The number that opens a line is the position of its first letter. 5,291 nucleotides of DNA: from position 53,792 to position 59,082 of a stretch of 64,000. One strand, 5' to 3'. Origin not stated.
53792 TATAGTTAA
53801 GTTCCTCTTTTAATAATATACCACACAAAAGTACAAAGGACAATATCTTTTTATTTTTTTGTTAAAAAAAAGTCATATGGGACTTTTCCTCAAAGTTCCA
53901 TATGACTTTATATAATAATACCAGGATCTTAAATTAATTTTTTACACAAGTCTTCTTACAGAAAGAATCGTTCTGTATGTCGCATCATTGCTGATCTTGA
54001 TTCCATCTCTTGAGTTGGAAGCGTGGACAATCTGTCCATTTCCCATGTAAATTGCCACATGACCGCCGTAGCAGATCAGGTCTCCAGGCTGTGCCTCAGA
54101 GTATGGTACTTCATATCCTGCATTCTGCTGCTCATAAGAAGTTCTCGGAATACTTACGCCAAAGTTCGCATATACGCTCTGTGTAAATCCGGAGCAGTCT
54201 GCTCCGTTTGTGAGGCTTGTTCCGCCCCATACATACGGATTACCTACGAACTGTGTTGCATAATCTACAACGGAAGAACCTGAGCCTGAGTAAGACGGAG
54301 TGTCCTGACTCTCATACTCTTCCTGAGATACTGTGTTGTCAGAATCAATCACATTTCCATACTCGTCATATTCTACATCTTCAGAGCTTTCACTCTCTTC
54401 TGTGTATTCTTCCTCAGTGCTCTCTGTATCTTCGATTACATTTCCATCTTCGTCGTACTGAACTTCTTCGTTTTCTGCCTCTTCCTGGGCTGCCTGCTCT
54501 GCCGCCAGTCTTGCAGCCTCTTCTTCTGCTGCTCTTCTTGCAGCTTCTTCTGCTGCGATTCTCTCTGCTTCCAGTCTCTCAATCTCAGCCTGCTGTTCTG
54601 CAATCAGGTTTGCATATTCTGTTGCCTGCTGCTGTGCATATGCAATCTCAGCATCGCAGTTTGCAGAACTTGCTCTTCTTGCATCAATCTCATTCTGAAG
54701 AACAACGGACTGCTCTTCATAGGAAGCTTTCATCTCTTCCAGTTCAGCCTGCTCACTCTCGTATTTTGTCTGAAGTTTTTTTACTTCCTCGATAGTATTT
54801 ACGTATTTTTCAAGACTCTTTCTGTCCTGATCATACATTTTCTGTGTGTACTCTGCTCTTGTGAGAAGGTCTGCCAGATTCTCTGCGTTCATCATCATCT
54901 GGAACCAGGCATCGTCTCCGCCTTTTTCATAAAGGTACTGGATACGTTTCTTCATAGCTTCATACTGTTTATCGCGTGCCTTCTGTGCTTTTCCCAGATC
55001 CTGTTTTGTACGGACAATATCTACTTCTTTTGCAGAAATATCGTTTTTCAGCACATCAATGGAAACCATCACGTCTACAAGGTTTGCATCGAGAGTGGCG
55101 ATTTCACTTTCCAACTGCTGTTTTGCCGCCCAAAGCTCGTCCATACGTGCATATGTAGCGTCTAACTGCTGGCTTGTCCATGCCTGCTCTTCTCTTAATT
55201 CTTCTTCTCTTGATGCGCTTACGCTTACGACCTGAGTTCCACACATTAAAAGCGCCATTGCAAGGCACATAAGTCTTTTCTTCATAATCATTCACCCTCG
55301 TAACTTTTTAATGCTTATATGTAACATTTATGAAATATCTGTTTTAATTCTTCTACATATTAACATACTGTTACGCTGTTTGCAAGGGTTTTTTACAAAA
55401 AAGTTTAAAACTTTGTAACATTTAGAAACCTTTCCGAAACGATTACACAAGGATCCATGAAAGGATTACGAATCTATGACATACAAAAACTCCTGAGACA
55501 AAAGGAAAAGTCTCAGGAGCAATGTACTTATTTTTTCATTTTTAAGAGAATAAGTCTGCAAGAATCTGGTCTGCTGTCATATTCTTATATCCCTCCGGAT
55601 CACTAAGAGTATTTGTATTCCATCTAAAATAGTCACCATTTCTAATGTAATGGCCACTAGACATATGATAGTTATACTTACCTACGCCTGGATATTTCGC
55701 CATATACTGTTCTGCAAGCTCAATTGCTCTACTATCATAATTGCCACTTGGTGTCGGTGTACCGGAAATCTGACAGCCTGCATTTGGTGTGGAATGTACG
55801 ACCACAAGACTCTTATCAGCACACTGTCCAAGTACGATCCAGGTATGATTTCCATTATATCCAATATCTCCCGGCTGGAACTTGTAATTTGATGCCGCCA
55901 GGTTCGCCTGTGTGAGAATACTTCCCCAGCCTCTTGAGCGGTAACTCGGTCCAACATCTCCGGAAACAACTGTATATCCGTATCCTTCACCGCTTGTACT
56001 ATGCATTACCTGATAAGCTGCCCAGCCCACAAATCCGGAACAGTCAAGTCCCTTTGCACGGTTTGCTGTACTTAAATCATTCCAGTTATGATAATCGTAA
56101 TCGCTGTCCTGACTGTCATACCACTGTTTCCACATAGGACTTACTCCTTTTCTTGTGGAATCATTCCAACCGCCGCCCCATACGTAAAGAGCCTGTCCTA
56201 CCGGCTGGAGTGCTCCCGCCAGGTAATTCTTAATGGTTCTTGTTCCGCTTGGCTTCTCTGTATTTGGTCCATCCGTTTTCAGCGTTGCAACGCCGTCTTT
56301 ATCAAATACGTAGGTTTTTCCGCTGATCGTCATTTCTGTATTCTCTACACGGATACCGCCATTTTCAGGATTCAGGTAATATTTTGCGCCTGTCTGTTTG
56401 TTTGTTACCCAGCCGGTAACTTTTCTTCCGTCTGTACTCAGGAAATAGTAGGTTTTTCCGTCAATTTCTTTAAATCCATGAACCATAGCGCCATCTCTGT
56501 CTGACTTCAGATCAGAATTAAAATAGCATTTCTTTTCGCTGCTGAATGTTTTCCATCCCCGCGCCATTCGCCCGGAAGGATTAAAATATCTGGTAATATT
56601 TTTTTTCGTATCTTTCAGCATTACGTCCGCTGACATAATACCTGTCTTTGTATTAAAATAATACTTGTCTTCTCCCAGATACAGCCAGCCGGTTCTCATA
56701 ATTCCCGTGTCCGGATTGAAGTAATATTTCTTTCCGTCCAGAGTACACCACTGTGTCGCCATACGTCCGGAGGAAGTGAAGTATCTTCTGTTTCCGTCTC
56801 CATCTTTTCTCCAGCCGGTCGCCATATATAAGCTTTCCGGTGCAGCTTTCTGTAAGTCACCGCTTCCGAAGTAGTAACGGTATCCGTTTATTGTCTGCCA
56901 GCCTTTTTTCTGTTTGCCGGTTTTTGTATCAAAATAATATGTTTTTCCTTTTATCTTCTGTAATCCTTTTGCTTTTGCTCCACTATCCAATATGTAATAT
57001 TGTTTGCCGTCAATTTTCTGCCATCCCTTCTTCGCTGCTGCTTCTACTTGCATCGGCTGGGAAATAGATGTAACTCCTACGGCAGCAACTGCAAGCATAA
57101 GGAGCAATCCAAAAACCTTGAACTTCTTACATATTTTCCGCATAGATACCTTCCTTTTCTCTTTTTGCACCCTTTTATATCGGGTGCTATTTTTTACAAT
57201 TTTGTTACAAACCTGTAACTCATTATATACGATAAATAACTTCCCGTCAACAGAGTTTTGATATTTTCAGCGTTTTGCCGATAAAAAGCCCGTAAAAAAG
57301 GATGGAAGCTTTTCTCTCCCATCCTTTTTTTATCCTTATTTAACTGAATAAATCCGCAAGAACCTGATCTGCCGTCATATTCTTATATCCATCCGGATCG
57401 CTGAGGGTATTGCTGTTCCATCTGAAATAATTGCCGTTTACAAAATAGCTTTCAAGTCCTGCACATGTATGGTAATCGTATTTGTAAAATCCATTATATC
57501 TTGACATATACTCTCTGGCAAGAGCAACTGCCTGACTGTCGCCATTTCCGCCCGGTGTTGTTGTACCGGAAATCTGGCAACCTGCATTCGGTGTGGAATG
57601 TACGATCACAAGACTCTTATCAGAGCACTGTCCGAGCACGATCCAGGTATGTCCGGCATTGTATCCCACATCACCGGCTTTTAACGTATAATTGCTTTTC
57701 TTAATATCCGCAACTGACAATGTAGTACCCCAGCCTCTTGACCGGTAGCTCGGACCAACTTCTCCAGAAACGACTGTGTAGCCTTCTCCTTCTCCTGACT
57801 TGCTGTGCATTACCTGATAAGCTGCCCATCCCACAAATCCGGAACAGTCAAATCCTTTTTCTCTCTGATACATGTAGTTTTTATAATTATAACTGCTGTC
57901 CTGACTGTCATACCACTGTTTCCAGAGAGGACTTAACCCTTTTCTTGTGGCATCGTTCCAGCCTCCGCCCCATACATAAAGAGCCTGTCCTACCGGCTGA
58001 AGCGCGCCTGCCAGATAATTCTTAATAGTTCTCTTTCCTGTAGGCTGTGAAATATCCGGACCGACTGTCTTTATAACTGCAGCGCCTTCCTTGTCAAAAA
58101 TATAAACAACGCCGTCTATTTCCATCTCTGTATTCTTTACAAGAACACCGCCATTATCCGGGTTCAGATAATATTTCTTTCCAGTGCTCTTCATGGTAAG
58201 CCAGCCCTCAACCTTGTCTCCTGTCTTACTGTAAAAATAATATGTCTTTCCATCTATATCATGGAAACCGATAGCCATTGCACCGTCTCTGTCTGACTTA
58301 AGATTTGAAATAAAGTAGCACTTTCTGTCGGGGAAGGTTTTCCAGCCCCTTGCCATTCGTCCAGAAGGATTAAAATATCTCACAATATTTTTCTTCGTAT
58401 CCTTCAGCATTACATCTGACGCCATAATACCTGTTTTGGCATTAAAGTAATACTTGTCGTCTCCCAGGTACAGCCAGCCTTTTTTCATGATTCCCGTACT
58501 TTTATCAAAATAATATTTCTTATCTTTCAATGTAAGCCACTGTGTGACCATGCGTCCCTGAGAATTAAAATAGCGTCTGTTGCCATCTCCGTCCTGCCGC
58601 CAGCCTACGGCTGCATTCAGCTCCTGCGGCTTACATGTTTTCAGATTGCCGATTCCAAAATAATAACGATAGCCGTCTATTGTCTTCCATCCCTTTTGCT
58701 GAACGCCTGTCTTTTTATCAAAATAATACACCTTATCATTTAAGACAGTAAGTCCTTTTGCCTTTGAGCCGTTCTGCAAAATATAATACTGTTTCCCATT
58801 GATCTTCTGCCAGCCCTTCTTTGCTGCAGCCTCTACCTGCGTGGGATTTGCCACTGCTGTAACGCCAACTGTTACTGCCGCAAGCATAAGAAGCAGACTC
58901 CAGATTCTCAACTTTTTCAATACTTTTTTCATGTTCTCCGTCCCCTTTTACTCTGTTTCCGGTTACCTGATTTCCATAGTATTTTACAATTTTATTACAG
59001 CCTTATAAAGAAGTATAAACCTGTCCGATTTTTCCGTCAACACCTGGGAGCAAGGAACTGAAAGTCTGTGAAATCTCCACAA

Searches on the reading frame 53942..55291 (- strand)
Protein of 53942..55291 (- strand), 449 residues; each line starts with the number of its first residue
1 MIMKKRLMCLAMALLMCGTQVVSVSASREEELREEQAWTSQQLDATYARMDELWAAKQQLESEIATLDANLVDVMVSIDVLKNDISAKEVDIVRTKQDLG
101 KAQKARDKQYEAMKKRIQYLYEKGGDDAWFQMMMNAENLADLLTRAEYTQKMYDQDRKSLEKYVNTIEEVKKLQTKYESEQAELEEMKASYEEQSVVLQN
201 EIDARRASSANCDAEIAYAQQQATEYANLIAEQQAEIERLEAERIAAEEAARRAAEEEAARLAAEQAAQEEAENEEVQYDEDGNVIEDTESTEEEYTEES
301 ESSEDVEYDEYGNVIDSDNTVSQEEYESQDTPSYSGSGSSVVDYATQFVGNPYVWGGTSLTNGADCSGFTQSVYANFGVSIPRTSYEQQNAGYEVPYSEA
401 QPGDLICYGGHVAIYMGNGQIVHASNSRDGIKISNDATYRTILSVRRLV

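Call 54: search_protein_families(library=pfam, proteins=[window:53942-55291:-], max_evalue=0.00001)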
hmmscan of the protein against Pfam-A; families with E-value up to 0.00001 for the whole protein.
window:53942-55291:- (449 aa): 2 families
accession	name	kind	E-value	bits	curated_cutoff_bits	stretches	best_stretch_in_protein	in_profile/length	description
PF00877.26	NLPC_P60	-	1.1e-25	90.1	23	1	350-435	1-90/105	NlpC/P60 family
PF24568.1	CC_PcsB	-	7.3e-09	35.8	27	1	102-171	4-73/75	Peptidoglycan hydrolase PcsB, coiled-coil domain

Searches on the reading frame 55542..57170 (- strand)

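Call 54: search_protein_families(library=pfam, proteins=[window:55542-57170:-], max_evalue=0.00001)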
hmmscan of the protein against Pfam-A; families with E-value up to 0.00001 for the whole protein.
window:55542-57170:- (542 aa): 2 families
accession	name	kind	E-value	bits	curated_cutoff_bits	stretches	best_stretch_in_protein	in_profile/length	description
PF19127.6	Choline_bind_3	-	1.7e-39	134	27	3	230-273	1-42/47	Choline-binding repeat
PF01473.26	Choline_bind_1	-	1.7e-19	69.4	20.5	0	49-65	2-18/19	Putative cell wall binding repeat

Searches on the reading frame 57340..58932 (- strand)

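Call 54: search_protein_families(library=pfam, proteins=[window:57340-58932:-], max_evalue=0.00001)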
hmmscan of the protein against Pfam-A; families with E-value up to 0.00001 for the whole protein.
window:57340-58932:- (530 aa): 2 families
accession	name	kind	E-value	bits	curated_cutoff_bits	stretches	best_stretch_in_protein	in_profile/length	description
PF19127.6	Choline_bind_3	-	5.2e-33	113.2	27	4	39-77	2-41/47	Choline-binding repeat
PF01473.26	Choline_bind_1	-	1.8e-14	53.7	20.5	0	40-56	2-18/19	Putative cell wall binding repeat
